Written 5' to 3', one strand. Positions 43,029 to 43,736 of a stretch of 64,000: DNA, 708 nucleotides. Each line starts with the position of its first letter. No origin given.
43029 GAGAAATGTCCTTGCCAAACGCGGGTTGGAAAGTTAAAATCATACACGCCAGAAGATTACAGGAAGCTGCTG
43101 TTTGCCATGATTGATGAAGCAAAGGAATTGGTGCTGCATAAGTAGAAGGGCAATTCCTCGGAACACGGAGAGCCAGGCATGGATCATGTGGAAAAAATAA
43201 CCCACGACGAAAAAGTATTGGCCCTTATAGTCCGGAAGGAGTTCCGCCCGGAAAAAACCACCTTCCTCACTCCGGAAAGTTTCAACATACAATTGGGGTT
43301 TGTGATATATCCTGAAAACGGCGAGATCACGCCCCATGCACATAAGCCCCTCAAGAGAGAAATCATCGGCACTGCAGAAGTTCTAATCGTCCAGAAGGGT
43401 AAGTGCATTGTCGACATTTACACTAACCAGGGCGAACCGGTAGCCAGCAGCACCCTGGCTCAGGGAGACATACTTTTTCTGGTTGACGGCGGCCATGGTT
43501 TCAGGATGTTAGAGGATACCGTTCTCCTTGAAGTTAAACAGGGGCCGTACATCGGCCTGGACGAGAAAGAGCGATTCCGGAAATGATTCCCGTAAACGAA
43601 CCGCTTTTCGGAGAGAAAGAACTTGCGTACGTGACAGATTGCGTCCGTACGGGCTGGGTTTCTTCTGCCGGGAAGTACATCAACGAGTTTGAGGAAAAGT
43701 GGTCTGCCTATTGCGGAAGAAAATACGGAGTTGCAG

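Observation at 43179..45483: Tyl1a/TylB/TylM1-like cassette predicting an N,N-dimethylated 3-amino-3,6-dideoxyhexose in a cell-surface glycan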

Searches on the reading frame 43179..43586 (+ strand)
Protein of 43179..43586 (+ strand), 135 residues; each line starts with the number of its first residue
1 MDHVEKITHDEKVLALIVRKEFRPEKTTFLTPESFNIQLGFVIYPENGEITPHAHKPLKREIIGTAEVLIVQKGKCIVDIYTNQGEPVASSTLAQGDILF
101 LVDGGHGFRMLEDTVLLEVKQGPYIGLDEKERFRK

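Call 3: search_protein_families(library=pfam, proteins=[window:43179-43586:+], max_evalue=0.01)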
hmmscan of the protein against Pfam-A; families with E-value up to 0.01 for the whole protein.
window:43179-43586:+ (135 aa): 0 families

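Call 4: search_protein_families(library=ncbifam, proteins=[window:43179-43586:+], max_evalue=0.01)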
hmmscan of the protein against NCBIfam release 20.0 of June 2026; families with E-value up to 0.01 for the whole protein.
window:43179-43586:+ (135 aa): 1 family
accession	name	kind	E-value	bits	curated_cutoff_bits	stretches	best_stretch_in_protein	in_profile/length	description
TIGR04366.1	cupin_WbuC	subfamily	4.4e-08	33.1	42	1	38-131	35-126/132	WbuC family cupin fold metalloprotein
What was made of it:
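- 43179..43586 (+): 135-aa cupin of an unclassified, tightly conserved family. Proposed to act on the NDP-4-keto-6-deoxyhexose before transamination, as an isomerase or epimerase (inferred). Weak sub-threshold WbuC-cupin hit, 33.1 bits against a cutoff of 42 (call 4).
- On WbuC cupin family (TIGR04366): 33.1 bits against a cutoff of 42 (call 4).
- Closest known: WbuC cupins, and the GDP-keto-sugar cupin epimerases WbcA, DdahB and MlghB. Same: WbuC is the only family model the cupin touches (33 bits, E 4e-8, call 4).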

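Call 7: search_solved_structures(query=window:43179-43586:+, max_evalue=10, show_alignments=3)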
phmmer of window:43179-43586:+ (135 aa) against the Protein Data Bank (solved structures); distinct sequences matched with E-value up to 10: 4.
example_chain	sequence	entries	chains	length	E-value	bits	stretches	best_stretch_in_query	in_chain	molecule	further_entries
1id2_A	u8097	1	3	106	0.13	15.4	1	25-65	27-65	AMICYANIN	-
3c75_A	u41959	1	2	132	0.19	14.8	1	24-65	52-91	Amicyanin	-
2e2a_A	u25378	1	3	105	0.94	12.6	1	55-118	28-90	PROTEIN (ENZYME IIA)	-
1e2a_A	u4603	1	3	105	0.96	12.5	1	55-118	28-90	ENZYME IIA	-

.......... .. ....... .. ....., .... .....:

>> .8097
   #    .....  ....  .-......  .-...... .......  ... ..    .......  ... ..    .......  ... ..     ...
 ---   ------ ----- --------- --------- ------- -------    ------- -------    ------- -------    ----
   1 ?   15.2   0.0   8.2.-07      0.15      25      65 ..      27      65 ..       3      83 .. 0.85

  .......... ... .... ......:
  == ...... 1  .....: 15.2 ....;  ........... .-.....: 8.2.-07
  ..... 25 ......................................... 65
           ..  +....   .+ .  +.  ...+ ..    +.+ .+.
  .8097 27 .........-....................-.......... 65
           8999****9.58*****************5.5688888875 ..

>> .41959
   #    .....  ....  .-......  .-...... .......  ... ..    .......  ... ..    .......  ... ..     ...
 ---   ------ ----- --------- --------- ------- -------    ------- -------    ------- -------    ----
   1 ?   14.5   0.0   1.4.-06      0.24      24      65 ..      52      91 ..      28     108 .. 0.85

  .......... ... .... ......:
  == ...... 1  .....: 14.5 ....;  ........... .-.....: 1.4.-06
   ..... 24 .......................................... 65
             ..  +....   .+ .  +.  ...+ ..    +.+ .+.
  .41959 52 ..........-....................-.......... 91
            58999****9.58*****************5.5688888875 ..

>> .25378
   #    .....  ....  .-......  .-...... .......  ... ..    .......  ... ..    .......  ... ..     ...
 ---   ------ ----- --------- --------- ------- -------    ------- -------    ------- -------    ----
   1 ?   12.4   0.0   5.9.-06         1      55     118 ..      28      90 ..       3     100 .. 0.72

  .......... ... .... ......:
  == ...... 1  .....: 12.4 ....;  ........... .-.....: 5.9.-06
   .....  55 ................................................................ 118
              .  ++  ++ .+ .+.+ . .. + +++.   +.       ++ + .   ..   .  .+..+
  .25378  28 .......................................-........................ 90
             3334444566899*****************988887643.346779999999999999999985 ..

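Call 13: search_protein_families(library=pfam, proteins=[window:43179-43586:+], max_evalue=10)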
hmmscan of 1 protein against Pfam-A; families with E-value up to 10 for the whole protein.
window:43179-43586:+ (135 aa): 0 families

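Call 20: find_homologous_proteins(query=window:43179-43586:+, max_evalue=0.001)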
Query window:43179-43586:+ (135 aa): 1395 proteins with E <= 0.001 among 1407 candidates; the best 120 are listed.
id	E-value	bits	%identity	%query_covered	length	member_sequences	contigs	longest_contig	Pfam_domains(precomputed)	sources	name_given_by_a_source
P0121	9.7e-84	296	100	100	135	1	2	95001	-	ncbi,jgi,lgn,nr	ncbi:MAG: hypothetical protein E3J72_01005 [Planctomycetota bacterium]|nr:MAG: hypothetical protein 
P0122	1.3e-51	192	65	99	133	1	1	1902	-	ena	-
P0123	1.2e-50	189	65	99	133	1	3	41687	-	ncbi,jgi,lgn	-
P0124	2.5e-50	188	62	99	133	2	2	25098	-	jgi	jgi:hypothetical protein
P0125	3.8e-50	187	64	99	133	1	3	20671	-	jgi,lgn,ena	-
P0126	4.0e-50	187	62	98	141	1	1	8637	-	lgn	-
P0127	4.2e-50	187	62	99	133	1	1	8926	-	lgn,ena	-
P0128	5.1e-50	187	63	99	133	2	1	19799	-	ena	-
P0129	5.3e-50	187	64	99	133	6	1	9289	-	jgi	jgi:hypothetical protein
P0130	6.2e-50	186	62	99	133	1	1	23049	-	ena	-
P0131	6.8e-50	186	65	99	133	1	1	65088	-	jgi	jgi:hypothetical protein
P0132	7.3e-50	186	63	99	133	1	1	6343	-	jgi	-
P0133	7.8e-50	186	62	99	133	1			-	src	-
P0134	7.9e-50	186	64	96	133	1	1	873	-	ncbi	-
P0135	9.9e-50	186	64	99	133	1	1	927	-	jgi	jgi:uncharacterized protein with PhoU and TrkA domain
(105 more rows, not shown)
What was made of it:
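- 43179..43586 (+): 1395 homologs of about 133 aa at 57-65% identity, all unnamed (call 20).
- The cupin is the most conserved member of the module (57-65% identity across phyla, call 20).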

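Call 23: search_solved_structures(query=A1, max_evalue=10, show_alignments=3)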
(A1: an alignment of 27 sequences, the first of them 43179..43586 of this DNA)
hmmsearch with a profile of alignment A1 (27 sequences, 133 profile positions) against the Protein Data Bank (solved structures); distinct sequences matched with E-value up to 10: 0.
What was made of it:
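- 43179..43586 (+): No PDB sequence hit, alone or as a profile (calls 7, 23).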

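Call 26: find_related_loci(query=A2, collection=genome_contigs, flank=10000)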
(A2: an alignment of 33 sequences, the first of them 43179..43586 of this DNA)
Query A2 (135 aa) in genome_contigs; peptide patterns used: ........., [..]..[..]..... (x = any residue, [..] = any of these).
382 stretches matched a pattern; 292 encode a relative of the query (tblastn E <= 1e-3); the best 80 are kept; 80 distinct loci.
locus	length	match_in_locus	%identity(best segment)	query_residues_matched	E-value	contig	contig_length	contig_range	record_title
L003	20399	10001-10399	62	1-133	9e-55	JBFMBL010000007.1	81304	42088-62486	MAG: Bacillota bacterium isolate MAG163 MAG163_7, whole genome shotgun sequence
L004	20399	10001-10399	62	1-133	4e-53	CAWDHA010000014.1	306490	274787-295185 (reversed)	MAG: uncultured delta proteobacterium isolate MFD05747.bin.4.161 genome assembly, contig: contig_49028, whole genome sho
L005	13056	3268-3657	59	4-133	5e-53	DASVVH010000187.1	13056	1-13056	MAG TPA_asm: Ardenticatenaceae bacterium isolate SMAG_U3338 k141_76983, whole genome shotgun sequence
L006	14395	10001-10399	59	1-133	1e-52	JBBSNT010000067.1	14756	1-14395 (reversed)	MAG: Aggregatilineales bacterium isolate LS6_sbin.11 LS6_sbin.11_K_450516_L_14756_cov_8.0000, whole genome shotgun seque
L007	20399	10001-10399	58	1-133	5e-52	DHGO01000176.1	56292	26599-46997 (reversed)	MAG TPA_asm: Deltaproteobacteria bacterium UBA4796 UBA4796_contig_46125, whole genome shotgun sequence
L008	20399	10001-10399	61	1-133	4e-52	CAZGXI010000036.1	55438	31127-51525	MAG TPA_asm: uncultured Anaerolineae bacterium isolate binchicken_co190_119 genome assembly, contig: NODE_1296_length_55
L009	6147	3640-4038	62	1-133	3e-52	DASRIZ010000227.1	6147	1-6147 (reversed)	MAG TPA_asm: Blastocatellia bacterium isolate SMAG_U10123 k141_84966, whole genome shotgun sequence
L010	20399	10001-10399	60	1-133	9e-52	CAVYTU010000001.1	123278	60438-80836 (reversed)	MAG: uncultured delta proteobacterium isolate MFD05567.bin.2.108 genome assembly, contig: contig_10249, whole genome sho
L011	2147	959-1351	59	3-133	4e-52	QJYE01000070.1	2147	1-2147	MAG: Nitrospirae bacterium isolate SZUA-312 scaffold_303701, whole genome shotgun sequence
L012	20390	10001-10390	57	4-133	1e-51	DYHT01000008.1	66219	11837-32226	MAG TPA_asm: Chloroflexus sp. isolate DR5_57_13 Afr_mines_DR5_40_length_66219_cov_5_223158, whole genome shotgun sequenc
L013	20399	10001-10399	58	1-133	2e-51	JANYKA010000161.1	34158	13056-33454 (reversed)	MAG: Gemmatimonadetes bacterium isolate GL140_4_metabinner_96_sub GL140_4_k141_962445, whole genome shotgun sequence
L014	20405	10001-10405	55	1-135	2e-51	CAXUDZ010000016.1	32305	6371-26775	MAG TPA_asm: uncultured Abditibacterium sp. isolate public_SRR14722176_metawrap_bin.6 genome assembly, contig: public_SR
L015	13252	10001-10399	58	1-133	2e-51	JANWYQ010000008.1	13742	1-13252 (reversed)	MAG: Caldilineales bacterium isolate SKYG74 k141_602572, whole genome shotgun sequence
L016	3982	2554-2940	57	5-133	3e-51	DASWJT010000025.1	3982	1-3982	MAG TPA_asm: Thermoanaerobaculia bacterium isolate SMAG_U2903 k141_34075, whole genome shotgun sequence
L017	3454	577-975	59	1-133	4e-51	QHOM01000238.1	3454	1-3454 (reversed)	MAG: Verrucomicrobia bacterium isolate AV52 14_0927_12_40cm_scaffold_39912_curated, whole genome shotgun sequence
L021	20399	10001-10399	56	1-133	1e-50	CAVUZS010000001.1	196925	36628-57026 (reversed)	MAG: uncultured Chloroflexia bacterium isolate MFD04492.bin.2.97 genome assembly, contig: contig_101158, whole genome sh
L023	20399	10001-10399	56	1-133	2e-50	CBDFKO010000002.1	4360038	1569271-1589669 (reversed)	MAG: Acidobacteriota bacterium isolate 56443360-9f90-4b44-89ee-e98ee14cdcc8 genome assembly, contig: contig_2, whole gen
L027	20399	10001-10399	55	1-133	2e-49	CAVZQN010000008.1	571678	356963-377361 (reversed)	MAG: uncultured bacterium isolate MFD05747.bin.3.202 genome assembly, contig: contig_5869, whole genome shotgun sequence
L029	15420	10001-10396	55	2-133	3e-49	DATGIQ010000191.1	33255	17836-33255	MAG TPA_asm: Gemmataceae bacterium isolate SMAG_U9811 k141_235170, whole genome shotgun sequence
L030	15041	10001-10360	63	14-133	3e-49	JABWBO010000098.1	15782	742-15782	MAG: Anaerolineae bacterium isolate MAG_32 scaffold_4087, whole genome shotgun sequence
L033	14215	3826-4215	57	4-133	5e-49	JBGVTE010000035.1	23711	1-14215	MAG: Candidatus Aminicenantaceae bacterium isolate S_218_B4 k127_379852, whole genome shotgun sequence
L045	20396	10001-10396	57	2-133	4e-48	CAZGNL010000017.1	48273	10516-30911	MAG TPA_asm: uncultured Syntrophaceae bacterium isolate binchicken_co349_125 genome assembly, contig: NODE_84_length_482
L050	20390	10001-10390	55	4-133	1e-47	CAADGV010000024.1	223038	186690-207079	uncultured Chlorobi bacterium isolate CHB1.fa.gz genome assembly, contig: k127_405830, whole genome shotgun sequence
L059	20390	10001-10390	53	4-133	2e-47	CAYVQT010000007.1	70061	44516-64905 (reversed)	MAG TPA_asm: uncultured Dehalococcoidia bacterium isolate binchicken_co334_130 genome assembly, contig: NODE_545_length_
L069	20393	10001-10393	54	3-133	1e-46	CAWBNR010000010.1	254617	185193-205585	MAG: uncultured Thermoleophilia bacterium isolate MFD01299.bin.2.115 genome assembly, contig: contig_33227, whole genome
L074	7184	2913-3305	52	4-134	1e-46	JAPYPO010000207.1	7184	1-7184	MAG: Candidatus Hydrogenedentota bacterium isolate PW10.concoct.19 PW10_11394_length_7184_cov_8.534016, whole genome sho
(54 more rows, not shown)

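Call 31: predict_structure(alignment_id=A2)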
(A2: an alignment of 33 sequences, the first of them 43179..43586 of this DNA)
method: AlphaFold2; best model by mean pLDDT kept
length: 135 residues; sequences in the alignment: 33
mean_pLDDT: 82.8   pTM: 0.76
mean pLDDT of the five models: 82.8, 81.1, 76.1, 74.6, 70.6
residues with pLDDT >= 90: 60; 70-90: 44; 50-70: 21; < 50: 10
segments of 3 or more residues with pLDDT < 50: 126-133
pLDDT, mean of each block of 10 residues (from residue 1): 86 91 86 71 86 75 74 98 95 96 92 93 52 46
secondary structure, 60 per line:
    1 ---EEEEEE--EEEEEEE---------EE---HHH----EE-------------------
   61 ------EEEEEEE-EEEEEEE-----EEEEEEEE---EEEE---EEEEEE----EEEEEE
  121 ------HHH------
elements in order: E4-9 E12-18 E67-73 E75-81 E87-94 E98-101 E105-110 E115-120
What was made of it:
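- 43179..43586 (+): The AF2 model (pLDDT 82.8, call 31) is a beta-barrel.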

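Call 36: fold_search(model_id=the predicted structure, library=pdb)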
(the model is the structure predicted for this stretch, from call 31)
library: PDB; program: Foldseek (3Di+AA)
matches with E <= 10: 1355; with E <= 0.001: 0
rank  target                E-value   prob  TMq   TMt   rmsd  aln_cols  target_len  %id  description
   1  4mzu_L                3.5e-03  1.00  0.45  0.23  13.6       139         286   15  Crystal structure of FdtD, a bifunctional ketoisomerase/N-acetyltransferase from Shewanella denitrificans (released 2013-10-09)
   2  4mzu_F                4.6e-03  1.00  0.43  0.23  13.3       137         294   15  Crystal structure of FdtD, a bifunctional ketoisomerase/N-acetyltransferase from Shewanella denitrificans (released 2013-10-09)
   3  4mzu_I                6.0e-03  1.00  0.46  0.24  13.6       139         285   14  Crystal structure of FdtD, a bifunctional ketoisomerase/N-acetyltransferase from Shewanella denitrificans (released 2013-10-09)
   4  4zu4_E                7.9e-03  1.00  0.41  0.39  13.6       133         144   16  X-ray structure of the 3,4-ketoisomerase domain of FdtD from Shewanella denitrificans (released 2015-07-15)
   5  4mzu_D                9.8e-03  1.00  0.44  0.23  13.8       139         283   15  Crystal structure of FdtD, a bifunctional ketoisomerase/N-acetyltransferase from Shewanella denitrificans (released 2013-10-09)
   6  4mzu_A                9.8e-03  0.99  0.43  0.23  14.0       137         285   16  Crystal structure of FdtD, a bifunctional ketoisomerase/N-acetyltransferase from Shewanella denitrificans (released 2013-10-09)
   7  3kgl_A                1.2e-02  1.00  0.36  0.13   2.9        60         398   23  Crystal structure of procruciferin, 11S globulin from Brassica napus (released 2010-04-21)
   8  4mzu_J                1.2e-02  0.99  0.42  0.23  13.6       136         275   15  Crystal structure of FdtD, a bifunctional ketoisomerase/N-acetyltransferase from Shewanella denitrificans (released 2013-10-09)
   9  4zu4_A                1.2e-02  0.99  0.42  0.40  13.7       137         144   16  X-ray structure of the 3,4-ketoisomerase domain of FdtD from Shewanella denitrificans (released 2015-07-15)
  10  4zu4_D                1.4e-02  0.99  0.42  0.40  13.6       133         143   16  X-ray structure of the 3,4-ketoisomerase domain of FdtD from Shewanella denitrificans (released 2015-07-15)
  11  4mzu_E                1.4e-02  0.99  0.41  0.22  13.6       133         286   16  Crystal structure of FdtD, a bifunctional ketoisomerase/N-acetyltransferase from Shewanella denitrificans (released 2013-10-09)
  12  4mzu_G                1.6e-02  0.99  0.43  0.23  13.7       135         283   15  Crystal structure of FdtD, a bifunctional ketoisomerase/N-acetyltransferase from Shewanella denitrificans (released 2013-10-09)
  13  4mzu_C                1.8e-02  0.99  0.43  0.23  13.7       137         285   16  Crystal structure of FdtD, a bifunctional ketoisomerase/N-acetyltransferase from Shewanella denitrificans (released 2013-10-09)
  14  4zu4_C                2.0e-02  0.99  0.44  0.41  13.4       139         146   15  X-ray structure of the 3,4-ketoisomerase domain of FdtD from Shewanella denitrificans (released 2015-07-15)
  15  9j9s_A                2.0e-02  0.97  0.38  0.29  12.8       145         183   15  artificial mononuclear Zn-bound metalloprotein 5 (M5:Zn) (released 2025-07-02)
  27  5tpv_A                3.8e-02  0.98  0.41  0.41  13.9       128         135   14  X-ray structure of WlaRA (TDP-fucose-3,4-ketoisomerase) from Campylobacter jejuni (released 2017-02-01)
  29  4zu4_B                3.8e-02  0.97  0.41  0.40  13.6       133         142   16  X-ray structure of the 3,4-ketoisomerase domain of FdtD from Shewanella denitrificans (released 2015-07-15)
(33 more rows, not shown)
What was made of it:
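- On FdtA/QdtA/Tyl1a sugar 3,4-ketoisomerases (Pfam PF05523): FdtD, WlaRA and FdtA are the top Foldseek hits, but with best E 3.5e-3, TM 0.39-0.46 and rmsd about 13 A. RmlC, WbcA and unrelated cupins are close behind (call 36).
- Closest known: FdtA-FdtB-FdtC and QdtA-QdtB-QdtC. Same: FdtD, WlaRA and FdtA are the top fold hits (call 36).
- Closest known: WbuC cupins, and the GDP-keto-sugar cupin epimerases WbcA, DdahB and MlghB. Same: WbcA and RmlC-type epimerases are among the fold hits (call 36).
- Its structural matches are weak (call 36). The top fold hits of the cupin are dTDP-sugar 3,4-ketoisomerases (call 36). The cupin's nearest folds are NDP-keto-sugar isomerases and epimerases (call 36).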

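Call 59: search_protein_families(library=ncbifam, proteins=[L059:8729-9688:+, L030:12299-13294:+, L010:13687-14673:+, L029:12643-13785:+, L029:7288-8718:+, L033:7537-8559:+, L050:13591-14598:+, L027:5722-6681:+], max_evalue=1e-30)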
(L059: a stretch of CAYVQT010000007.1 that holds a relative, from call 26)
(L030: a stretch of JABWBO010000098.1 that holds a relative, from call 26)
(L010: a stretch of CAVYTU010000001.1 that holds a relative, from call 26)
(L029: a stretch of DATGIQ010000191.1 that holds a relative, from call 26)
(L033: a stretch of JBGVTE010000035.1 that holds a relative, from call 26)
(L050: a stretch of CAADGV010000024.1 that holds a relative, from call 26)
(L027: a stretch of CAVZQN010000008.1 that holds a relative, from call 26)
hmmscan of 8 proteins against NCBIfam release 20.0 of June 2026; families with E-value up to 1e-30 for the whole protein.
L059:8729-9688:+ (319 aa): 7 families
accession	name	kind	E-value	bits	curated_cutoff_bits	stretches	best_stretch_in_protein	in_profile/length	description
TIGR01181.1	dTDP_gluc_dehyt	equivalog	3.4e-53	180.8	365.1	1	3-306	2-308/321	dTDP-glucose 4,6-dehydratase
TIGR01179.1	galE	equivalog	8.8e-52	176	262.3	1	4-298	3-314/332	UDP-glucose 4-epimerase GalE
TIGR04180.1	EDH_00030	hypoth_equivalog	1.5e-50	172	475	1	4-296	2-296/297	NAD-dependent 4,6-dehydratase LegB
NF011728.1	PRK15181.1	equivalog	1e-49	169.4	760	1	4-304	19-332/348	Vi polysaccharide biosynthesis UDP-N-acetylglucosaminuronic acid C-4 epimerase TviC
TIGR02197.1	heptose_epim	equivalog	1.1e-38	133.1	274.6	1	4-309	2-313/316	ADP-glyceromanno-heptose 6-epimerase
NF007956.0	PRK10675.1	subfamily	7.6e-32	110.7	394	0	1-297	1-317/338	UDP-glucose 4-epimerase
NF007490.0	PRK10084.1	subfamily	9.4e-31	107.1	649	0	1-309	1-334/361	dTDP-glucose 4,6-dehydratase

L030:12299-13294:+ (331 aa): 2 families
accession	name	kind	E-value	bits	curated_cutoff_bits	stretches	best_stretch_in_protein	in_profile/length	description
TIGR03589.1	PseB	equivalog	6.1e-152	505.2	407.75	1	8-324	3-323/324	UDP-N-acetylglucosamine 4,6-dehydratase (inverting)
TIGR04130.1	FnlA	equivalog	9.4e-74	248.3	730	1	8-287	3-286/337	UDP-N-acetylglucosamine 4,6-dehydratase/5-epimerase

L010:13687-14673:+ (328 aa): 1 family
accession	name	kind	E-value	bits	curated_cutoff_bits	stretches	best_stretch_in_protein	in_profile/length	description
NF047922.1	GDPFucSynFcl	equivalog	9.4e-90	301.2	500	1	6-312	2-306/308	GDP-L-fucose synthase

L029:12643-13785:+ (380 aa): 0 families

L029:7288-8718:+ (476 aa): 3 families
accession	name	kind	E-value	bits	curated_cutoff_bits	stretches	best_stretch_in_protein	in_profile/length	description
TIGR03466.1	HpnA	hypoth_equivalog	6.7e-33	114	367.65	1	112-292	2-185/327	hopanoid-associated sugar epimerase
NF042423.1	oxyalk_red_Shew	equivalog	1.9e-31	109.3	580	0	108-346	6-250/331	2-alkyl-3-oxoalkanoate reductase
NF042422.1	oxyalk_red_OleD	equivalog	7.9e-31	107.6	580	0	113-351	3-248/329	2-alkyl-3-oxoalkanoate reductase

L033:7537-8559:+ (340 aa): 0 families

L050:13591-14598:+ (335 aa): 5 families
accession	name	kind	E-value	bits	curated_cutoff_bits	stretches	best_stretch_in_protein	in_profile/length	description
TIGR01179.1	galE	equivalog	5.7e-50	170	262.3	1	18-331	2-330/332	UDP-glucose 4-epimerase GalE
TIGR04180.1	EDH_00030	hypoth_equivalog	2.2e-37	128.7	475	1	18-313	1-296/297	NAD-dependent 4,6-dehydratase LegB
TIGR01181.1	dTDP_gluc_dehyt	equivalog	3.5e-37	128.2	365.1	1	18-330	2-315/321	dTDP-glucose 4,6-dehydratase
NF011728.1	PRK15181.1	equivalog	1e-36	126.6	760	1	17-329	17-340/348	Vi polysaccharide biosynthesis UDP-N-acetylglucosaminuronic acid C-4 epimerase TviC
TIGR02197.1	heptose_epim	equivalog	3.3e-34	118.5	274.6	1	18-327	1-314/316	ADP-glyceromanno-heptose 6-epimerase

L027:5722-6681:+ (319 aa): 1 family
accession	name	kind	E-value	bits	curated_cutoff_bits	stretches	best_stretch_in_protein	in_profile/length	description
NF047922.1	GDPFucSynFcl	equivalog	4.8e-92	308.7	500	1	9-316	3-303/308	GDP-L-fucose synthase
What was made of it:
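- In L030 a genuine PseB (505 bits) directly follows the methyltransferase (call 59).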
